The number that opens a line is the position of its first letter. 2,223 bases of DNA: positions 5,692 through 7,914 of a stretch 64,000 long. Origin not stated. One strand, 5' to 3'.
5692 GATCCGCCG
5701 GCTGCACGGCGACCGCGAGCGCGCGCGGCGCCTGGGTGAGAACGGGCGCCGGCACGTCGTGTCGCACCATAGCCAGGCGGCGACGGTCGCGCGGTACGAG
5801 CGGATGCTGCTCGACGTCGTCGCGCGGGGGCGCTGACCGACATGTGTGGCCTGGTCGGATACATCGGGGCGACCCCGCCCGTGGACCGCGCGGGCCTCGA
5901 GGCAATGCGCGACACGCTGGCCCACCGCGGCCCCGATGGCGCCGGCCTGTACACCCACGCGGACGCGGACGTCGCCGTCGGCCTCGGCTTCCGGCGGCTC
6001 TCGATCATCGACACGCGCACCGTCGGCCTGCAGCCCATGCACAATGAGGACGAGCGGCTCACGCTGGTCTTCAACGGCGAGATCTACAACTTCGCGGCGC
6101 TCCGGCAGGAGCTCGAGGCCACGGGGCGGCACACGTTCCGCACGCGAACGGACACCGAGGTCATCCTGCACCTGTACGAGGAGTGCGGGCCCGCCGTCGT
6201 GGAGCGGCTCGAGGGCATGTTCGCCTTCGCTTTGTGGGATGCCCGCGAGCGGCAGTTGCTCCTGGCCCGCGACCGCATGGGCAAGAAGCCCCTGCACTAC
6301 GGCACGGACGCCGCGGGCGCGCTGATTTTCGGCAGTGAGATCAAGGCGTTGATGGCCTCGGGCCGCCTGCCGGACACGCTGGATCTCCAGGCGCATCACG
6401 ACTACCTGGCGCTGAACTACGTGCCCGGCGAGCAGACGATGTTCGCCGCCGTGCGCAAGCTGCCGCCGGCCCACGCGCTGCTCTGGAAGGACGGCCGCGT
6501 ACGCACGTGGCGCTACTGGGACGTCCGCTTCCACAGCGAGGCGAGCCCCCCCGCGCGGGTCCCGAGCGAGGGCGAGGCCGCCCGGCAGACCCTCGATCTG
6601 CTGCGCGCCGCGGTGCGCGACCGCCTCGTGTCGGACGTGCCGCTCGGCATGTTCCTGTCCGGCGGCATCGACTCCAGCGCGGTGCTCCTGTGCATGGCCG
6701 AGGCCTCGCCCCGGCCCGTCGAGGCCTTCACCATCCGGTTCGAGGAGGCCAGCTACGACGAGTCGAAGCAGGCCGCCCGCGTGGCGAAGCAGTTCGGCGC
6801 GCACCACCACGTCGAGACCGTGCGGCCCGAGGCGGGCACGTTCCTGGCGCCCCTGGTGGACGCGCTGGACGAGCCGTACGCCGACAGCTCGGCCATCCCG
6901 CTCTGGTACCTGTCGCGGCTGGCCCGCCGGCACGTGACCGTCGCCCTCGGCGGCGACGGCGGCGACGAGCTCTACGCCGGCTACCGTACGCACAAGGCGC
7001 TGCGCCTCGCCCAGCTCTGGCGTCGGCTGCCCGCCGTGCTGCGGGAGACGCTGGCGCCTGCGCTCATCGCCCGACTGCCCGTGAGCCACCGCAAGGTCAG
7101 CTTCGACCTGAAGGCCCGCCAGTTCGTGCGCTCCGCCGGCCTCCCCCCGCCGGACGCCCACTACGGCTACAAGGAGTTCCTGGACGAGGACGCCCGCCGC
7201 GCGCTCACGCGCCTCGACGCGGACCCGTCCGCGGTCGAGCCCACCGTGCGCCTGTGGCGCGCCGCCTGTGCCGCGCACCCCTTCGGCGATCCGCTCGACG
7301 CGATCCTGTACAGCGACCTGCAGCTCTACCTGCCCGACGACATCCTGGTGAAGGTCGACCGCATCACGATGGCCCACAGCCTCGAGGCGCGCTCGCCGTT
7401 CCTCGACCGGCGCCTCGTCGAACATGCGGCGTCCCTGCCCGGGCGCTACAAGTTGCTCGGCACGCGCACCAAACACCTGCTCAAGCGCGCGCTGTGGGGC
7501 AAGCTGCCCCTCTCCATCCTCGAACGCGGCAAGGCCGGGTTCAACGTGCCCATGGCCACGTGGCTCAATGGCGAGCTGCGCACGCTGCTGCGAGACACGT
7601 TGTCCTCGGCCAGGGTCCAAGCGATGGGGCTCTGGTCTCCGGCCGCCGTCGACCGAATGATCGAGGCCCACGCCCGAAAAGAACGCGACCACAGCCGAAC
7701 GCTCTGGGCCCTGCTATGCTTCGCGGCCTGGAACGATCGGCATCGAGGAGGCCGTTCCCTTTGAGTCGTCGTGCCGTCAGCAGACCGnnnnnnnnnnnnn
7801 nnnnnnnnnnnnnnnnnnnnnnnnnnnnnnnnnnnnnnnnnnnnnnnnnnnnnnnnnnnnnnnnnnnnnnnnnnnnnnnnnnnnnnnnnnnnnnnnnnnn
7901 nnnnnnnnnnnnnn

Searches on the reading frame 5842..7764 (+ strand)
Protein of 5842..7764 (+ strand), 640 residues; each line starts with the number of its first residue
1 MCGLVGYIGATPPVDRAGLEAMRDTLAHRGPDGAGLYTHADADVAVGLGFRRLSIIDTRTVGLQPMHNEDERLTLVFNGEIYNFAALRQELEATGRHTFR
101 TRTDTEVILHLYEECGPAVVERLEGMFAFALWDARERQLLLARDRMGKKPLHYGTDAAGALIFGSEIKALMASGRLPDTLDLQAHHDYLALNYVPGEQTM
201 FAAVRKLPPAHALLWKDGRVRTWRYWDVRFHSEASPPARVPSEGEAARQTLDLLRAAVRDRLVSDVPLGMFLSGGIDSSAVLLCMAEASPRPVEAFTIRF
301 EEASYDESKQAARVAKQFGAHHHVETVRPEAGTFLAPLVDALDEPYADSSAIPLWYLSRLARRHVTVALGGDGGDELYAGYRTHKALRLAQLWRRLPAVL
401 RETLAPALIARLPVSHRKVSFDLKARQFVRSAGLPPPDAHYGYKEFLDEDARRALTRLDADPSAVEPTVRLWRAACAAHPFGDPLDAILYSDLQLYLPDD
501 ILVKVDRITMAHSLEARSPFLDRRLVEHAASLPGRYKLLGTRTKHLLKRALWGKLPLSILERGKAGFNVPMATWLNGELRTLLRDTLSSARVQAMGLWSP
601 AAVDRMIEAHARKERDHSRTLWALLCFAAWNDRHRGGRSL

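Call 4: search_protein_families(library=pfam, proteins=[window:5842-7764:+], max_evalue=0.01)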
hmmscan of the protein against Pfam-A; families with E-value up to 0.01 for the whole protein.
window:5842-7764:+ (640 aa): 6 families
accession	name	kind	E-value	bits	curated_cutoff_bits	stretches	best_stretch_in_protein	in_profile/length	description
PF00733.27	Asn_synthase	-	1.1e-99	335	21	1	251-630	3-352/354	Asparagine synthase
PF13537.11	GATase_7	-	4.6e-45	153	25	1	51-172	2-123/123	Glutamine amidotransferase domain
PF13522.11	GATase_6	-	7.8e-43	146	27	1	31-166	1-130/130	Glutamine amidotransferase domain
PF12481.13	DUF3700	-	8.1e-09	35.7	27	1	116-171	118-177/228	Aluminium induced protein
PF06508.19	QueC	-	0.00077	19.5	22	1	271-325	5-58/210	Queuosine biosynthesis protein QueC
PF02540.23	NAD_synthase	-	0.0016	18.1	21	1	249-342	4-96/242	NAD synthase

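Call 6: search_protein_families(library=ncbifam, proteins=[window:5842-7764:+], max_evalue=0.01)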
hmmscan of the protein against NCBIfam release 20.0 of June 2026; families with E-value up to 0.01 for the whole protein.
window:5842-7764:+ (640 aa): 14 families
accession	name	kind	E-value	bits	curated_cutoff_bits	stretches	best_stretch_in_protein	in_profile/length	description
TIGR03108.1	eps_aminotran_1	hypoth_equivalog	4.3e-177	590.6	816.9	1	1-629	1-623/628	XrtA/PEP-CTERM system amidotransferase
TIGR01536.1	asn_synth_AEB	equivalog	3.5e-142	475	267.1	1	2-567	1-517/517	asparagine synthase (glutamine-hydrolyzing)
TIGR03104.1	trio_amidotrans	equivalog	2.7e-117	392.5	570.1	2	1-387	1-386/589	N-acetylglutaminylglutamine amidotransferase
NF006949.0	PRK09431.1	equivalog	1.1e-84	284.9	499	3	1-172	1-167/554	asparagine synthase B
NF033535.1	lass_lactam_cya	exception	5.5e-72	243.3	525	2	1-397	1-396/668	lasso peptide isopeptide bond-forming cyclase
NF033561.1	macrolact_Ik_Al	subfamily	6.5e-17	61.3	300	2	129-449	83-399/561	albusnodin/ikarugamycin family macrolactam cyclase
NF001484.0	PRK00331.1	subfamily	1.9e-16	59.6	381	1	65-173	87-201/601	isomerizing glutamine--fructose-6-phosphate transaminase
TIGR01135.1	glmS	equivalog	2.5e-13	49.4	418.05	1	65-173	86-200/607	glutamine--fructose-6-phosphate transaminase (isomerizing)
TIGR01134.1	purF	equivalog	1.3e-12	47.8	350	1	61-171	82-200/432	amidophosphoribosyltransferase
NF010587.0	PRK13980.1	equivalog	0.00022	20.5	255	1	251-341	19-108/267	NAD+ synthase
TIGR00268.2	TIGR00268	equivalog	0.00039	19.8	150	1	271-325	19-74/259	ATP-dependent sacrificial sulfur transferase LarE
NF002048.0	PRK00876.1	subfamily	0.0019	17.1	313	1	268-329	40-102/330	NAD(+) synthase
TIGR00364.1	TIGR00364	equivalog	0.0021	17.6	150.3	1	270-324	3-56/201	7-cyano-7-deazaguanine synthase QueC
TIGR00552.1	nadE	equivalog_domain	0.0096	15.2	63.65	0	251-330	10-89/251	NAD(+) synthase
